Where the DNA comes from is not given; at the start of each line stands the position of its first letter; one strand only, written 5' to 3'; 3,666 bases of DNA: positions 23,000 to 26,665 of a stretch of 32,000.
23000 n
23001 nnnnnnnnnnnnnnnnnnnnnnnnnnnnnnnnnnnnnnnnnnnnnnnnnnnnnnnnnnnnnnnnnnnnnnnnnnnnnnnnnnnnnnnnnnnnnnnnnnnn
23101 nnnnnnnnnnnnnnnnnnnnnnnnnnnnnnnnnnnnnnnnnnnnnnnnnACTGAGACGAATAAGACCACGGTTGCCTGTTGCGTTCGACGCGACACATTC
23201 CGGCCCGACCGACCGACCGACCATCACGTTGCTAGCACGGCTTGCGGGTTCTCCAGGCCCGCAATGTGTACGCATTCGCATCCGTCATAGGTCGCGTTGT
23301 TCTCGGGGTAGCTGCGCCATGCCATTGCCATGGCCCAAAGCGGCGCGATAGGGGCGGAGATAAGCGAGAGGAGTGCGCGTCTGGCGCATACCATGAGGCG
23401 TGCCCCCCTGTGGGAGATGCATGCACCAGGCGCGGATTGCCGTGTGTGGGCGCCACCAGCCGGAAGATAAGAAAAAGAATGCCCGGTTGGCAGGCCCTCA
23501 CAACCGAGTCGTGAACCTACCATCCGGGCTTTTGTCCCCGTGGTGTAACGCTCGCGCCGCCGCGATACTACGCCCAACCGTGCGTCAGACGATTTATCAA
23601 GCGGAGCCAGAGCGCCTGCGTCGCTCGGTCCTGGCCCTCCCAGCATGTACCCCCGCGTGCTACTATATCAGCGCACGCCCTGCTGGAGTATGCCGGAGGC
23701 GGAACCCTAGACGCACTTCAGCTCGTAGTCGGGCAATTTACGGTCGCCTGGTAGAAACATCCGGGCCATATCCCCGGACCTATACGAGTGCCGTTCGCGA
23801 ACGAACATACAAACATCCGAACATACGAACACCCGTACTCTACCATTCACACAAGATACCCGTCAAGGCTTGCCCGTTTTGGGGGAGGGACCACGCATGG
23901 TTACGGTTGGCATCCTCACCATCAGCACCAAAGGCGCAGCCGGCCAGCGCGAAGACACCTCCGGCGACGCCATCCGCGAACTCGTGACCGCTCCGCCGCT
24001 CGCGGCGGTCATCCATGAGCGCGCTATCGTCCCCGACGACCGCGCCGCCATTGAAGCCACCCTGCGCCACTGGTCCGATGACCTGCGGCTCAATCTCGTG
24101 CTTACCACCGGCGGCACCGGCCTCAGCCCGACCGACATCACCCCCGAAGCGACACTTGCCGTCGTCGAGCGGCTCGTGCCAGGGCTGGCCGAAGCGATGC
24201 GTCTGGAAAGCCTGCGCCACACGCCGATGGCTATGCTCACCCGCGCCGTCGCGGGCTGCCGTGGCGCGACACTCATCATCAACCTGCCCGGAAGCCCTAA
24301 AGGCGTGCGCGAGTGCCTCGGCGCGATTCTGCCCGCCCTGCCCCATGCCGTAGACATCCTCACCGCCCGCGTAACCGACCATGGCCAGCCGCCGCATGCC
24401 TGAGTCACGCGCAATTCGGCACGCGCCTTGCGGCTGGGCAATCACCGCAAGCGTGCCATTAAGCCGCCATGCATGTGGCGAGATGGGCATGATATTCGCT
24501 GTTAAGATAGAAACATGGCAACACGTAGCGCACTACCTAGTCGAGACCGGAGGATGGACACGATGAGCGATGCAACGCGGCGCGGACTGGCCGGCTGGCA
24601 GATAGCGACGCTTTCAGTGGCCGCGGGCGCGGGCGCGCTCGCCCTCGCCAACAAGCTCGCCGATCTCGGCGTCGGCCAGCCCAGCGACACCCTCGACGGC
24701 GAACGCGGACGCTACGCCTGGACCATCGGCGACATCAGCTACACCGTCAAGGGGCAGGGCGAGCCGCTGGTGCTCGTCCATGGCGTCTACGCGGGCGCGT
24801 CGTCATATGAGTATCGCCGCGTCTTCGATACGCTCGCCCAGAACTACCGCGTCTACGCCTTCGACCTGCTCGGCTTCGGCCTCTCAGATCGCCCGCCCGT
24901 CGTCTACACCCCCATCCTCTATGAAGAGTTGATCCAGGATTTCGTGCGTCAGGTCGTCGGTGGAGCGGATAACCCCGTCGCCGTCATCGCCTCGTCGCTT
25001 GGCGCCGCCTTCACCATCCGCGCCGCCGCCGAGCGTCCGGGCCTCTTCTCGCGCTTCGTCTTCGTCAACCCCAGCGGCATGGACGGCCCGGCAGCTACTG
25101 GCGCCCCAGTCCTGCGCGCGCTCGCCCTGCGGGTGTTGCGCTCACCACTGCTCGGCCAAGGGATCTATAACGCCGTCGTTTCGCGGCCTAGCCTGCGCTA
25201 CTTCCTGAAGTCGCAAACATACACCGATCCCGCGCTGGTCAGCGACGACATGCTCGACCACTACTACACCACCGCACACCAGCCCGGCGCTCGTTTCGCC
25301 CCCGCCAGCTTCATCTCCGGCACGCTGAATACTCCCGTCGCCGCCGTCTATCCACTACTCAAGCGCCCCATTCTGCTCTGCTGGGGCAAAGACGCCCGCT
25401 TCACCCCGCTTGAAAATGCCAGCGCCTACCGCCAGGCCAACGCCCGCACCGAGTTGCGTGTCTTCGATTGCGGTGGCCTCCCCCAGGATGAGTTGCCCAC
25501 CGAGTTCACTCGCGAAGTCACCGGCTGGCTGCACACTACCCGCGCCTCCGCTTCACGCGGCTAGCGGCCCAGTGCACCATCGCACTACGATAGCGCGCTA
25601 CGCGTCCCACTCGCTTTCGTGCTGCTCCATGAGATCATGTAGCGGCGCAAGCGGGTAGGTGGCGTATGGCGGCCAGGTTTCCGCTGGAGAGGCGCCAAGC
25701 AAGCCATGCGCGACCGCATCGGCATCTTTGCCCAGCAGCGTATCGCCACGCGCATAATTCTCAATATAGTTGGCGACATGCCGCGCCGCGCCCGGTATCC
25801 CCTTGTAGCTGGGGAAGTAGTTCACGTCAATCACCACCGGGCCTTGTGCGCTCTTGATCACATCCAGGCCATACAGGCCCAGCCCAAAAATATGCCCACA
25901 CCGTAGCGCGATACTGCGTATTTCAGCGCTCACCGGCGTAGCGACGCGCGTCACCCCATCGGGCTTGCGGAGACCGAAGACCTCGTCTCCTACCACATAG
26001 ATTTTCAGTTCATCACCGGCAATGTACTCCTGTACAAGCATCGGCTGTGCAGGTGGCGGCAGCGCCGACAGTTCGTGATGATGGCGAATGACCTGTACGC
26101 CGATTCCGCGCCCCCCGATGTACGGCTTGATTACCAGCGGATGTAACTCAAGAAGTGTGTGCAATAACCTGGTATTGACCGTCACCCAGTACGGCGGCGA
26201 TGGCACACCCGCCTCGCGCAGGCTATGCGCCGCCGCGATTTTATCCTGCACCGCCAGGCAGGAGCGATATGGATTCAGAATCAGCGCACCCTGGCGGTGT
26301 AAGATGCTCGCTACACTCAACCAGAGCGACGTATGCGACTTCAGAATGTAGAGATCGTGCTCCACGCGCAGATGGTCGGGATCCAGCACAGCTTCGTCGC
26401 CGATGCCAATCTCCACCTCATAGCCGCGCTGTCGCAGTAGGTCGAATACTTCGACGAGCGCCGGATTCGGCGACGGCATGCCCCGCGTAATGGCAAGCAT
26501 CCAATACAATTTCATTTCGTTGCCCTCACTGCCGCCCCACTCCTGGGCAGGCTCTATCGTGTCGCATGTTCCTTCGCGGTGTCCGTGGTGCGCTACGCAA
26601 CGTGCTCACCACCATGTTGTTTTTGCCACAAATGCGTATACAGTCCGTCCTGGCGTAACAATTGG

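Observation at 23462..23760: ykkC-class riboswitch-like element with a deviant core and expanded helices, coupled to a terminator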

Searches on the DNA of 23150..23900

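Call 3: search_rna_families(source=window, start=23400, end=23900, threshold=evalue, max_evalue=10, show_alignments=8)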
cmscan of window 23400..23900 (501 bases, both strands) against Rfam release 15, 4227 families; matches with E-value up to 10: 5.
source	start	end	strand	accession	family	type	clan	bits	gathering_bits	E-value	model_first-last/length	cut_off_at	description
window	23706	23807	-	RF00167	Purine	Cis-reg; riboswitch;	CL00123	74.5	37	1.8e-13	1-102/102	no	Purine riboswitch aptamer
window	23519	23721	-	RF00442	Guanidine-I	Cis-reg; riboswitch;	-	46.3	63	3.4e-07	1-107/107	no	Guanidine-I riboswitch aptamer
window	23480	23529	-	RF03732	mir-2057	Gene; miRNA;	-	18.4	100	0.62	1-72/72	no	mir-2057 microRNA precursor family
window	23467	23548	-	RF00236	ctRNA_pGA1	Gene; antisense;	-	13.6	45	5.4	1-79/79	no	ctRNA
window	23716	23785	+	RF02784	SorX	Gene; sRNA;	-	12.2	46.6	4.8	1-73/73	no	Singlet oxygen resistance RNA X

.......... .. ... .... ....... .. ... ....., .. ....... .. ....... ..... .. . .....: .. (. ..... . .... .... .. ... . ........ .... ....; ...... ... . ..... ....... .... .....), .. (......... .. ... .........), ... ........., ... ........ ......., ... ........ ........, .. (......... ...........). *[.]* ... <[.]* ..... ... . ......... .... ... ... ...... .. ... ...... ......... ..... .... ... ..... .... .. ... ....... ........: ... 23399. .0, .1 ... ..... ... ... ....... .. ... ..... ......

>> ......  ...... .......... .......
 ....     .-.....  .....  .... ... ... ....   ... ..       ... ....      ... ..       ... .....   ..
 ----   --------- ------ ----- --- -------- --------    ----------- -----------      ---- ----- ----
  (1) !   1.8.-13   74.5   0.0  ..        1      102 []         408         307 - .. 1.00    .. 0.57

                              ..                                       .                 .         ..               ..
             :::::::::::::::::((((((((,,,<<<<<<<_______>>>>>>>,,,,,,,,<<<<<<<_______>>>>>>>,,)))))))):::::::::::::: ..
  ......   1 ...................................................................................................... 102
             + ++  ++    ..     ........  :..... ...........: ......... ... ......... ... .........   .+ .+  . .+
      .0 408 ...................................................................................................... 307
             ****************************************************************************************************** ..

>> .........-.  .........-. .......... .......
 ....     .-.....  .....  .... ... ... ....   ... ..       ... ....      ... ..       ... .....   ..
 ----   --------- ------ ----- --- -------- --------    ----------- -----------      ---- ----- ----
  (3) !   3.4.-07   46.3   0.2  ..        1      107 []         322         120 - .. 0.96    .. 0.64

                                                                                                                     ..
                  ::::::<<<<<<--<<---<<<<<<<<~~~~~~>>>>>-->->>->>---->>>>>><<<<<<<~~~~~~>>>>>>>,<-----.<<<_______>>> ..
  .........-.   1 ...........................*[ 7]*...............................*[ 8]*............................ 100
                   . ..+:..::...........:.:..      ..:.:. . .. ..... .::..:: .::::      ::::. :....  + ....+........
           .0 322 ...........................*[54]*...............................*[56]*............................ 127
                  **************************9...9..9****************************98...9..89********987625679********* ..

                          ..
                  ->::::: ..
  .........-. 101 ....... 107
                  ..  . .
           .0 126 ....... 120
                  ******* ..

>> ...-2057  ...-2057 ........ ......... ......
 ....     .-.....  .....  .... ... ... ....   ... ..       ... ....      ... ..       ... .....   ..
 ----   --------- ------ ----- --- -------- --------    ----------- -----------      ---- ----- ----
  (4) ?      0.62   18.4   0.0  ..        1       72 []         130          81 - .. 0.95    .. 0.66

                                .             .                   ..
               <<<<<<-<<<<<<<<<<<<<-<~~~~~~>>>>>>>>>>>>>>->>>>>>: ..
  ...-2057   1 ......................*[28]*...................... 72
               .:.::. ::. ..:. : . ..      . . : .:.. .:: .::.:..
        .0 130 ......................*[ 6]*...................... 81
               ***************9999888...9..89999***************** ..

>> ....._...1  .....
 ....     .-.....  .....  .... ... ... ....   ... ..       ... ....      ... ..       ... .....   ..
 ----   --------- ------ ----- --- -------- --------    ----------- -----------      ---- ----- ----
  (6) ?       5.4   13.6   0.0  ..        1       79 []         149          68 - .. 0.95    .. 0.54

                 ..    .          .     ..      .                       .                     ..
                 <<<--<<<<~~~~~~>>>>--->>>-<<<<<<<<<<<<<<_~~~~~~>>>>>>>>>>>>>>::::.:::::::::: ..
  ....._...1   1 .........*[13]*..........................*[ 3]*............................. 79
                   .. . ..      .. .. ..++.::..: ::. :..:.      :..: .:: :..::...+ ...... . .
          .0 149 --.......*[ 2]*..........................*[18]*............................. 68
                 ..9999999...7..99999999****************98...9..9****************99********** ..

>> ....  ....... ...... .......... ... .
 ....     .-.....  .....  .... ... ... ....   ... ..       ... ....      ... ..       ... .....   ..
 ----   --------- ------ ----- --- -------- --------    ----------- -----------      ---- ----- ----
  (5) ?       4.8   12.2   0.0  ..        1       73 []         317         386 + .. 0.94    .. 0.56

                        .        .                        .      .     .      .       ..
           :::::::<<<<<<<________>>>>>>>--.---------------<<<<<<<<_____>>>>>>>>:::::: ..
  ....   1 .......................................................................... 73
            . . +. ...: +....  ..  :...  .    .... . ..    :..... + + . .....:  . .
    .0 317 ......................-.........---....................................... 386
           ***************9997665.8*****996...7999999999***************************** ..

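Call 55: search_rna_families(source=window, start=23150, end=23500, threshold=evalue, max_evalue=10)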
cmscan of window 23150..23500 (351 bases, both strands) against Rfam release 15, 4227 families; matches with E-value up to 10: 1.
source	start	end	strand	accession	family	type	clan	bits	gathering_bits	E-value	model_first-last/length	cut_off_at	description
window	23400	23473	+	RF03142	L2-Alphaproteobacteria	Cis-reg; leader;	-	11.1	37.8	2.9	1-66/66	no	L2-Alphaproteobacteria ribosomal protein leader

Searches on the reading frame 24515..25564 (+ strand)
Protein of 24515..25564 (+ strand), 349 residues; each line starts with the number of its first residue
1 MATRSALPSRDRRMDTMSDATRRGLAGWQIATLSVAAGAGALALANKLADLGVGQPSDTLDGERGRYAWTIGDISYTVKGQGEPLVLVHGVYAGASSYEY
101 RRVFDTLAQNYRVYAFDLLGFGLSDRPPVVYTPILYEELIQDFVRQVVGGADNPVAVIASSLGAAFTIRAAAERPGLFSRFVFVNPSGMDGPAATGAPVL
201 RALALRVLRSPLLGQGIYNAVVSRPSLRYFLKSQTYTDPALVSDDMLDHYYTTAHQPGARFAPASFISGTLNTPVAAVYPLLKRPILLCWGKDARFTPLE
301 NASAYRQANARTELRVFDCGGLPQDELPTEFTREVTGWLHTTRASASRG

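Call 5: search_protein_families(library=pfam, proteins=[window:24515-25564:+])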
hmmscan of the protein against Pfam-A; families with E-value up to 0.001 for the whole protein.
window:24515-25564:+ (349 aa): 3 families
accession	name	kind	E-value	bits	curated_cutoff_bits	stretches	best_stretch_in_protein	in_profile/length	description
PF12697.13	Abhydrolase_6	-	5.4e-23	83.2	26.3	1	85-331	1-214/217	Alpha/beta hydrolase family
PF00561.26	Abhydrolase_1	-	4.6e-17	62.9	25.8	1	84-325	2-242/245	alpha/beta hydrolase fold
PF12146.15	Hydrolase_4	-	8.3e-11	42.1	27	1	85-213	7-135/239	Serine aminopeptidase, S33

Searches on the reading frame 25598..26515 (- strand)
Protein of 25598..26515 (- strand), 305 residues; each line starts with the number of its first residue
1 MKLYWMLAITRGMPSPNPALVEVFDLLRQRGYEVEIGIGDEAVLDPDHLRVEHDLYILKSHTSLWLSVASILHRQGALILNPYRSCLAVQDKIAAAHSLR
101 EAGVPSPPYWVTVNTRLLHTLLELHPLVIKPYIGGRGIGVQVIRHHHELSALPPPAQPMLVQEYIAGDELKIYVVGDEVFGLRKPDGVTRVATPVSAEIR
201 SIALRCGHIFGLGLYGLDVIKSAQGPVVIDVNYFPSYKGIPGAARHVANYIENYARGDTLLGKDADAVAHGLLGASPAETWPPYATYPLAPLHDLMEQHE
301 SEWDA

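Call 5: search_protein_families(library=pfam, proteins=[window:25598-26515:-])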
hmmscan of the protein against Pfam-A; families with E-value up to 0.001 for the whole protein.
window:25598-26515:- (305 aa): 4 families
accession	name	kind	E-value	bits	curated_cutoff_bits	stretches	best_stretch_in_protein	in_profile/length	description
PF08443.16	RimK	-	1.1e-10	41.9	21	1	102-240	14-172/188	RimK-like ATP-grasp domain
PF02655.19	ATP-grasp_3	-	2.4e-10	41.2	23.2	1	89-177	1-81/160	ATP-grasp domain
PF05770.16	Ins134_P3_kin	-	5.6e-10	39.5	23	1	191-251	136-199/201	Inositol 1,3,4-trisphosphate 5/6-kinase ATP-grasp domain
PF14397.11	ATPgrasp_ST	-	5.2e-06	26.3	31.4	0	80-164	10-100/278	Sugar-transfer associated ATP-grasp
